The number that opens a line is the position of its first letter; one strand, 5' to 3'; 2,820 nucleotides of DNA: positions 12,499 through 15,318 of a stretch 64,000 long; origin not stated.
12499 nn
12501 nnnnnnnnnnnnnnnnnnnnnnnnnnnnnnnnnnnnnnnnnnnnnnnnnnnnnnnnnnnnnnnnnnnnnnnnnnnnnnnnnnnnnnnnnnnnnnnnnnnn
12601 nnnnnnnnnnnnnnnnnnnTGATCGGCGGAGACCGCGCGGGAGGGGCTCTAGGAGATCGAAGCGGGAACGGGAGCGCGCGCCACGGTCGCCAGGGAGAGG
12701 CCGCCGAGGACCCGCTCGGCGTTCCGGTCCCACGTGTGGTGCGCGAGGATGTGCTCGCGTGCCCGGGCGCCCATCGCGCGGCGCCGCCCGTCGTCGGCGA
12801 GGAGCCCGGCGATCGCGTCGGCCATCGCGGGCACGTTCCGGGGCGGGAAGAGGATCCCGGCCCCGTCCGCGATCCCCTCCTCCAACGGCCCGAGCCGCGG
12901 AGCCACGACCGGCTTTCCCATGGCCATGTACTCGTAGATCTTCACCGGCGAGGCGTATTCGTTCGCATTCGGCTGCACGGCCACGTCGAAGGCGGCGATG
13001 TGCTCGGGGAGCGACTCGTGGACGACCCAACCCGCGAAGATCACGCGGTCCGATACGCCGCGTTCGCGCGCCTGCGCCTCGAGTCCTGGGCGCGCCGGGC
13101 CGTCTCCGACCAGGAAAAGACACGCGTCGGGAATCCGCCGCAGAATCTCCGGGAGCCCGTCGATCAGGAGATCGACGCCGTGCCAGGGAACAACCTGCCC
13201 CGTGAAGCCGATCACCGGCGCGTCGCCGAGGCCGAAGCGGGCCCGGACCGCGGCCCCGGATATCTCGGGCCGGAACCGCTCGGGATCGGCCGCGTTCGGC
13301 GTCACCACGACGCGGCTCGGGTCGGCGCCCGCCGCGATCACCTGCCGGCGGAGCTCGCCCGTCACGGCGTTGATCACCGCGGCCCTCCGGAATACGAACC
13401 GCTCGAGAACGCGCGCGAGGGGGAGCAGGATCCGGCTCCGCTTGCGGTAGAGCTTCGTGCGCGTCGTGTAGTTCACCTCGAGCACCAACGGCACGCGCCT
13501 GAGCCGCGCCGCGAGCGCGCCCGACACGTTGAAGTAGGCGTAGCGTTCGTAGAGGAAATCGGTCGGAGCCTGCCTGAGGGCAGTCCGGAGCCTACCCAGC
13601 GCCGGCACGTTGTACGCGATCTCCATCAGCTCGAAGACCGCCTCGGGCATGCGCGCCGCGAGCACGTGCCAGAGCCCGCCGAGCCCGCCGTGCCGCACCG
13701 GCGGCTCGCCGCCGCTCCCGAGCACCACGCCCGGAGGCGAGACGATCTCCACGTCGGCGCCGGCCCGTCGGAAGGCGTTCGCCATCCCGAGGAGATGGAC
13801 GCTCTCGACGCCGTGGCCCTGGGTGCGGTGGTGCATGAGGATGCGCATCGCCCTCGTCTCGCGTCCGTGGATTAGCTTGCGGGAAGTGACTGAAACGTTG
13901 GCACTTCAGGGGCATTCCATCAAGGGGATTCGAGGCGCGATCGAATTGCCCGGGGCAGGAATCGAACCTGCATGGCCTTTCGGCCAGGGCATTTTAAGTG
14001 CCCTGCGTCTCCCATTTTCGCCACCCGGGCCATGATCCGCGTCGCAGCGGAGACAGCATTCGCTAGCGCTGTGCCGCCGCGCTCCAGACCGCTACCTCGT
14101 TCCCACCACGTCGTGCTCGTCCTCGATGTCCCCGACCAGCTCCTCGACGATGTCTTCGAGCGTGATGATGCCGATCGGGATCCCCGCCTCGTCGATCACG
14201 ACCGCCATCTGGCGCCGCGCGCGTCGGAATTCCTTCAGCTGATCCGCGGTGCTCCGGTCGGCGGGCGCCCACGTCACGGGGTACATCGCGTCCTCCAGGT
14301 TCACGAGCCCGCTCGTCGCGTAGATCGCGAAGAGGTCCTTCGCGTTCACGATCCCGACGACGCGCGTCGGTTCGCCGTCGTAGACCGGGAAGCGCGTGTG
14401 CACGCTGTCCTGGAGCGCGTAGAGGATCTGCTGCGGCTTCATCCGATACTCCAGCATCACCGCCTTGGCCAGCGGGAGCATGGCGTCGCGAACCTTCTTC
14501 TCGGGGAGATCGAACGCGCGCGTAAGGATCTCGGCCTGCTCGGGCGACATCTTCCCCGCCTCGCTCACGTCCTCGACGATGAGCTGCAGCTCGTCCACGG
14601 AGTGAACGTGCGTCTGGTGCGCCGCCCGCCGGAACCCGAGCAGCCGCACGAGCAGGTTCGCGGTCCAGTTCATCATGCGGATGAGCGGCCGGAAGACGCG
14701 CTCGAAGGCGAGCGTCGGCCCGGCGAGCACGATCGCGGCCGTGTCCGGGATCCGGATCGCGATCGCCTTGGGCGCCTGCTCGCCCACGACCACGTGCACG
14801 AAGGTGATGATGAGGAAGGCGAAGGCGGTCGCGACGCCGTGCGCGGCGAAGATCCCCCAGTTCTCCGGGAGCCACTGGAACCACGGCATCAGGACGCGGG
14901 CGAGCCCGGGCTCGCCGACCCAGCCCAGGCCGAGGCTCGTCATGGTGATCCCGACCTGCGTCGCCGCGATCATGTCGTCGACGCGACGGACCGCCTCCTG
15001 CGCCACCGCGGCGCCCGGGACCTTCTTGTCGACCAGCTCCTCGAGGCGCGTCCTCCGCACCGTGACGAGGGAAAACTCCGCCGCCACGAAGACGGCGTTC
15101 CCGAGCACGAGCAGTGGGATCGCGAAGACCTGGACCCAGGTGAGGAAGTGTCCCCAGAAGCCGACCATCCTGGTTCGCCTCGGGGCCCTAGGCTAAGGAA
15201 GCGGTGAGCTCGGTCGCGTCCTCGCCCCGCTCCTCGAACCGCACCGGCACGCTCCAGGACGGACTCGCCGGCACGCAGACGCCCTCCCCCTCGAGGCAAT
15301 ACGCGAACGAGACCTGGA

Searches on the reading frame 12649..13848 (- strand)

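Call 65: search_protein_families(library=pfam, proteins=[window:12649-13848:-], max_evalue=0.00001)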
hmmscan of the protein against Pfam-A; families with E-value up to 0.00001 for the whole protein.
window:12649-13848:- (399 aa): 5 families
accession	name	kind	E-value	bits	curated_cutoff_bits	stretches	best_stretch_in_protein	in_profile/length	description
PF13692.12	Glyco_trans_1_4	-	2e-31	109.6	27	1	211-352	2-142/142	Glycosyl transferases group 1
PF00534.26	Glycos_transf_1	-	2.2e-26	92.9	26.4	1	208-365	13-171/172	Glycosyl transferases group 1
PF13579.12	Glyco_trans_4_4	-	5.2e-17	63.1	29.7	1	17-185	5-157/158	Glycosyl transferase 4-like domain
PF13439.12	Glyco_transf_4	-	1.1e-15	58.5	28.5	1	17-191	6-170/170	Glycosyltransferase Family 4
PF13524.12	Glyco_trans_1_2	-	2.5e-14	53.9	25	1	268-381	28-143/144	Glycosyl transferase-like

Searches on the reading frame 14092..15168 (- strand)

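Call 65: search_protein_families(library=pfam, proteins=[window:14092-15168:-], max_evalue=0.00001)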
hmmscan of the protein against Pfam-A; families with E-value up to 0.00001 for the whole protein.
window:14092-15168:- (358 aa): 2 families
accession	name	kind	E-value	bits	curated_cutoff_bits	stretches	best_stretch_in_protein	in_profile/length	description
PF01595.25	CNNM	-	2.7e-44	151.4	28.4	1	18-210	4-180/181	Cyclin M transmembrane N-terminal domain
PF00571.33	CBS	-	6.6e-11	42.8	24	0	297-345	8-56/57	CBS domain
